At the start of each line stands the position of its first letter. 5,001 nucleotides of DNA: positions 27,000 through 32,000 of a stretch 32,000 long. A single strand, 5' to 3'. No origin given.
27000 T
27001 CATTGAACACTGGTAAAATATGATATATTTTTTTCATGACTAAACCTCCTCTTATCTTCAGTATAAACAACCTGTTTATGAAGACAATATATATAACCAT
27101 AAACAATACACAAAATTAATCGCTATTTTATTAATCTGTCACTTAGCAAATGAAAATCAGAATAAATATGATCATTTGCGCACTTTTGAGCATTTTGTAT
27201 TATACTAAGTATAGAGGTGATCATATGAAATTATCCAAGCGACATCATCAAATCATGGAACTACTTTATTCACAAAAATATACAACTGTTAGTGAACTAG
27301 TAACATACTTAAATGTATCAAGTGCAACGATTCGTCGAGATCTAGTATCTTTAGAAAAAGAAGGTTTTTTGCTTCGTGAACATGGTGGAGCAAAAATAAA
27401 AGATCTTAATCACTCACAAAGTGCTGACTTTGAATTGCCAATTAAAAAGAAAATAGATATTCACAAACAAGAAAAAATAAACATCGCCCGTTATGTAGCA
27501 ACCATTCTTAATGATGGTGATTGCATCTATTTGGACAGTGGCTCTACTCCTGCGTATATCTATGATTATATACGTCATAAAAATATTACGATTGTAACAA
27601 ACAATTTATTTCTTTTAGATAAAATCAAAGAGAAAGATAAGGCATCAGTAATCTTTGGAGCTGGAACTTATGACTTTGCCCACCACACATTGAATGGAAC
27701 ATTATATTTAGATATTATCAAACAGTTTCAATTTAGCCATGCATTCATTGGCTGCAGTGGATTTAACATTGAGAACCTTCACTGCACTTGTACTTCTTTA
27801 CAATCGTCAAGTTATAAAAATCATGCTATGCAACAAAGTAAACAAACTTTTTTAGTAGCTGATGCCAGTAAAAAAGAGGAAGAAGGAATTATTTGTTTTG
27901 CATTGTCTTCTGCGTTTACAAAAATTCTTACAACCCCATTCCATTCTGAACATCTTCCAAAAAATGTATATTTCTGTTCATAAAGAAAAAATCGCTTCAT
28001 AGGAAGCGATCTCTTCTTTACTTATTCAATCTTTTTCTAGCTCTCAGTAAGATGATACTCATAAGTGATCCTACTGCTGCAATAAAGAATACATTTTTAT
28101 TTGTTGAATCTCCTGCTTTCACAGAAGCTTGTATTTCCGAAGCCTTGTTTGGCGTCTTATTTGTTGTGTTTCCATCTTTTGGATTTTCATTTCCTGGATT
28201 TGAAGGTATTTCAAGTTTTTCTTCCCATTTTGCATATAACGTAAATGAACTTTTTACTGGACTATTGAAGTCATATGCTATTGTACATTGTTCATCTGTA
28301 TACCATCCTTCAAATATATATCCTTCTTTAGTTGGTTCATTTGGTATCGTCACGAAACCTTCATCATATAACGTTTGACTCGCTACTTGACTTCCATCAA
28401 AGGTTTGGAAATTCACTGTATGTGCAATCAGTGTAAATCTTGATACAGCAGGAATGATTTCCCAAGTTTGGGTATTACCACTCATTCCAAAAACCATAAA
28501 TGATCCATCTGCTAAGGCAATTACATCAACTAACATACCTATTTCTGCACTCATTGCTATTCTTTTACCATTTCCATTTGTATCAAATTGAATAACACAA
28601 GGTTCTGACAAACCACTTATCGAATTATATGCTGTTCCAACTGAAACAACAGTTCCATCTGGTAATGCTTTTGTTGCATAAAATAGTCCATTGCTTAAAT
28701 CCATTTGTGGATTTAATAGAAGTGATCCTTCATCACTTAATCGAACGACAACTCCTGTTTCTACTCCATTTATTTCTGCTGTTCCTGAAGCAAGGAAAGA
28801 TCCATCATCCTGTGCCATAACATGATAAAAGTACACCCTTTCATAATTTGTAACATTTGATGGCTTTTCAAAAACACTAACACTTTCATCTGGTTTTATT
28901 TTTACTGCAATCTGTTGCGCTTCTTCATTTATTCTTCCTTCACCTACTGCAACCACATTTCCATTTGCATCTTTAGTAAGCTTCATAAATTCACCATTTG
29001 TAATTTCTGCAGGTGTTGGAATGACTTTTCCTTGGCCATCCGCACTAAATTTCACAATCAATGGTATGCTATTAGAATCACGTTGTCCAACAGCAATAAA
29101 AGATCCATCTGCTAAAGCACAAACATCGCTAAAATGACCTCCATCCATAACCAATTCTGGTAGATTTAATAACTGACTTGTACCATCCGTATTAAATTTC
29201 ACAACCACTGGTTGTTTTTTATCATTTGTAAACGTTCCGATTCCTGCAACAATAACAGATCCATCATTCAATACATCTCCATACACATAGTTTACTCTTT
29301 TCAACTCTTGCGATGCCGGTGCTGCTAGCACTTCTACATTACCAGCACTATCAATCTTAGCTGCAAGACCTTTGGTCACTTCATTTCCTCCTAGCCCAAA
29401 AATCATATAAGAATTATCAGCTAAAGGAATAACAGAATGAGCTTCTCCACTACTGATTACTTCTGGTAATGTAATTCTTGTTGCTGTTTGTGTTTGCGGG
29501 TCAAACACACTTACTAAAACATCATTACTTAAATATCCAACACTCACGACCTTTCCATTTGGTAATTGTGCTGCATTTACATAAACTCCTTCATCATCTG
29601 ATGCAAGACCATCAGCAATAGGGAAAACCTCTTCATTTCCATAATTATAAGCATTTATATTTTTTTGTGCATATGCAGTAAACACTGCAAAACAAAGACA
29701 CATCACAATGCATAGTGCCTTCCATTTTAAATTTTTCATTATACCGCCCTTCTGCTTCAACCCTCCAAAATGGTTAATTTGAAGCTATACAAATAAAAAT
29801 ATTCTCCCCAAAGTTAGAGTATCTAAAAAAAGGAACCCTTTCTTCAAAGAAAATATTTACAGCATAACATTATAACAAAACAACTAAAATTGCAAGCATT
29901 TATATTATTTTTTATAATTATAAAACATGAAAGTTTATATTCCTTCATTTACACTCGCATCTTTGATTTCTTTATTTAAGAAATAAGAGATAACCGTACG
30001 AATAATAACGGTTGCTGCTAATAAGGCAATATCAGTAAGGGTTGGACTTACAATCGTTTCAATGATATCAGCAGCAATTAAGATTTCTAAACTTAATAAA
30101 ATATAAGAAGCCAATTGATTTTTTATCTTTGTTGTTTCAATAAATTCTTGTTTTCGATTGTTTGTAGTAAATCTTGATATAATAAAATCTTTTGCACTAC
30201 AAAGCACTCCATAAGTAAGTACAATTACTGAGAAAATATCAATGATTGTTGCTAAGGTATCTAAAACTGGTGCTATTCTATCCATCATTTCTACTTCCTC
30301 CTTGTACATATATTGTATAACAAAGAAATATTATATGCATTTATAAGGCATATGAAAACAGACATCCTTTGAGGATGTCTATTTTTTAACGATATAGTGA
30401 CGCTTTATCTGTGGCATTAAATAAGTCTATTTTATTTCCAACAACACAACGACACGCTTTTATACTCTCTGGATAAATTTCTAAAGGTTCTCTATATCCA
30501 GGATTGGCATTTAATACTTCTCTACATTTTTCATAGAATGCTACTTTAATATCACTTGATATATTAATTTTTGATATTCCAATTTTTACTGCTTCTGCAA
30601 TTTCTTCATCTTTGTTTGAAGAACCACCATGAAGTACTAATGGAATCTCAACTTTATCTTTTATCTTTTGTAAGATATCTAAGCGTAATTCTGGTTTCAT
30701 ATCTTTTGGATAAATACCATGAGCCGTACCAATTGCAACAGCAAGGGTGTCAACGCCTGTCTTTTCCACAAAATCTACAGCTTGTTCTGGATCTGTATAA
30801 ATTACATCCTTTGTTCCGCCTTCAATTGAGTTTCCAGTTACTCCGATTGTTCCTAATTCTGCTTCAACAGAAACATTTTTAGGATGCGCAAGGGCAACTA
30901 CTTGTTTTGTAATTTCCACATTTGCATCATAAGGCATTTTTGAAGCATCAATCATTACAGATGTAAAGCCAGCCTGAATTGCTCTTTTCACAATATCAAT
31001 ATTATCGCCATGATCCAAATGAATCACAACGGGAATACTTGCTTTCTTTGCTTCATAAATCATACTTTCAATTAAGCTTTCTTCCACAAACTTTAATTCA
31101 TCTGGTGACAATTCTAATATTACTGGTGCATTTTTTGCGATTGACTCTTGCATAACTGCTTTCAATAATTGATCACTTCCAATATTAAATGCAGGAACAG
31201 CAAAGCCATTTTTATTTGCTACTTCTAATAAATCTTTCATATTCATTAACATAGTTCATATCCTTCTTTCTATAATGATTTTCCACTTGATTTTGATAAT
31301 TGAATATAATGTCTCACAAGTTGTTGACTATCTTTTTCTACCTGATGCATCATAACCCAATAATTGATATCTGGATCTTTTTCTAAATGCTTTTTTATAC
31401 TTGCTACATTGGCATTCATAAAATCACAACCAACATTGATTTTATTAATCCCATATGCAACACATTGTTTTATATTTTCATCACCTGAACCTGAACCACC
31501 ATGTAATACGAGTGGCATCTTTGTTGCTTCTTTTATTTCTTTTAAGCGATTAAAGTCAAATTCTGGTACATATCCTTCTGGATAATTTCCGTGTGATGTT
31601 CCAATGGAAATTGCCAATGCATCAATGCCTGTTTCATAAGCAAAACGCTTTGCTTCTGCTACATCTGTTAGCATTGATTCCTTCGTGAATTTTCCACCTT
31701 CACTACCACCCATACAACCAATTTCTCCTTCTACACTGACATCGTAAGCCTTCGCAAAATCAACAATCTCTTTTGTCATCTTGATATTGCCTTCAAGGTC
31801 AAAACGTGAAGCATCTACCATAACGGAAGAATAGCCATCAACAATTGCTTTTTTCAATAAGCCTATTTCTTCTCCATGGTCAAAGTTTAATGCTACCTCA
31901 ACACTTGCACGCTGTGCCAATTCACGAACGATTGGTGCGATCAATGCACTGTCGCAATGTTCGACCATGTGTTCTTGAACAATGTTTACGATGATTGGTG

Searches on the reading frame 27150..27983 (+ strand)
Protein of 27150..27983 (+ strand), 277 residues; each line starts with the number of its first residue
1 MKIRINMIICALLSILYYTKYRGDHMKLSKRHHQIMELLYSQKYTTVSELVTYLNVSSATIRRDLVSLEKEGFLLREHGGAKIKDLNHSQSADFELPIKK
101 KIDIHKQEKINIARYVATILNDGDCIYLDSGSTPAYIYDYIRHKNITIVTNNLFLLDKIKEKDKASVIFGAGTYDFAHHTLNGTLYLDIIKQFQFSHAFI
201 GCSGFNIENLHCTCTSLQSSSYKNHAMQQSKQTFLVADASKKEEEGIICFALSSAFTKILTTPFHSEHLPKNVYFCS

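Call 8: search_protein_families(library=pfam, proteins=[window:27150-27983:+])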
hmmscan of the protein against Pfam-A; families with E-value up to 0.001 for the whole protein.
window:27150-27983:+ (277 aa): 6 families
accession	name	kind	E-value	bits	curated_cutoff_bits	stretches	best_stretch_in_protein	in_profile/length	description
PF00455.28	DeoRC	-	9.5e-35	120.4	31.8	1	105-261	2-158/160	DeoR C terminal sensor domain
PF08220.18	HTH_DeoR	-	8.5e-18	64.3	21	1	31-84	1-54/57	DeoR-like helix-turn-helix domain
PF08279.18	HTH_11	-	7.5e-09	35.8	25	1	31-73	1-44/55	HTH domain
PF01047.28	MarR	-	3.8e-06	27.1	24.6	1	28-78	1-51/59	MarR family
PF08280.17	HTH_Mga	-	6.3e-05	23.3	23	1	27-68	2-43/59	M protein trans-acting positive regulator (MGA) HTH domain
PF01022.26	HTH_5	-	0.00014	22.1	22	1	34-73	6-44/47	Bacterial regulatory protein, arsR family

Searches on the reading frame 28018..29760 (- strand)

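Call 8: search_protein_families(library=pfam, proteins=[window:28018-29760:-])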
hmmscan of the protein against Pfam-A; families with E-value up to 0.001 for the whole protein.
window:28018-29760:- (580 aa): 3 families
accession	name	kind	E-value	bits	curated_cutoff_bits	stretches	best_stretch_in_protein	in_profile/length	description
PF09479.16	Flg_new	-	9e-18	64.6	27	1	447-511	1-65/65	Listeria-Bacteroides repeat domain (List_Bact_rpt)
PF17164.10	DUF5122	-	2.7e-09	37.6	27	0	165-194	2-31/36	Domain of unknown function (DUF5122) beta-propeller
PF00166.26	Cpn10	-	0.00027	21.4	21.1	0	263-306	33-76/93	Chaperonin 10 Kd subunit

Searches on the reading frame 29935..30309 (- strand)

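Call 8: search_protein_families(library=pfam, proteins=[window:29935-30309:-])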
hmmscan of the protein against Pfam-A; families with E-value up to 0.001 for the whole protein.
window:29935-30309:- (124 aa): 1 family
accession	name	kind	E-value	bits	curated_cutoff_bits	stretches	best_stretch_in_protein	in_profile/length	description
PF07784.16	DUF1622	-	7.2e-25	87.2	24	1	41-115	8-78/78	Protein of unknown function (DUF1622)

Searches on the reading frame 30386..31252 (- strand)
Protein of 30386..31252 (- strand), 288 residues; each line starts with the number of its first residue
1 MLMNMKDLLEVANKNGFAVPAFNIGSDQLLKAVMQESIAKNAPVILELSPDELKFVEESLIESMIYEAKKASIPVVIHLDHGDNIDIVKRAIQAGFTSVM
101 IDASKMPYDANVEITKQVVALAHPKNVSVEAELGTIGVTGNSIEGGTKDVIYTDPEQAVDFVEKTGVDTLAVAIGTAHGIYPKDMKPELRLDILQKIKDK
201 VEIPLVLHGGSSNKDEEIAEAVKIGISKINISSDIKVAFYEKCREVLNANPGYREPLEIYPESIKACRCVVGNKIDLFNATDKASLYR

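Call 8: search_protein_families(library=pfam, proteins=[window:30386-31252:-])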
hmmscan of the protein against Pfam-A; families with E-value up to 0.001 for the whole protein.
window:30386-31252:- (288 aa): 2 families
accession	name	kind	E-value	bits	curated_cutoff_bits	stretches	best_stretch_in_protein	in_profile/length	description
PF01116.26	F_bP_aldolase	-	4.6e-92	308.9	25.5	1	4-283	2-277/277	Fructose-bisphosphate aldolase class-II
PF02581.23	TMP-TENI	-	1.5e-06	28.1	27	0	159-235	108-180/180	Thiamine monophosphate synthase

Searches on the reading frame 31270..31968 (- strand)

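Call 8: search_protein_families(library=pfam, proteins=[window:31270-31968:-])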
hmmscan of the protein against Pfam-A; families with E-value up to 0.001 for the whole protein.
window:31270-31968:- (232 aa): 1 family
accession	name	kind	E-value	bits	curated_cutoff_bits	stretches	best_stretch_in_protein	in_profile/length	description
PF01116.26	F_bP_aldolase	-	3e-71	240.6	25.5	1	6-230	57-277/277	Fructose-bisphosphate aldolase class-II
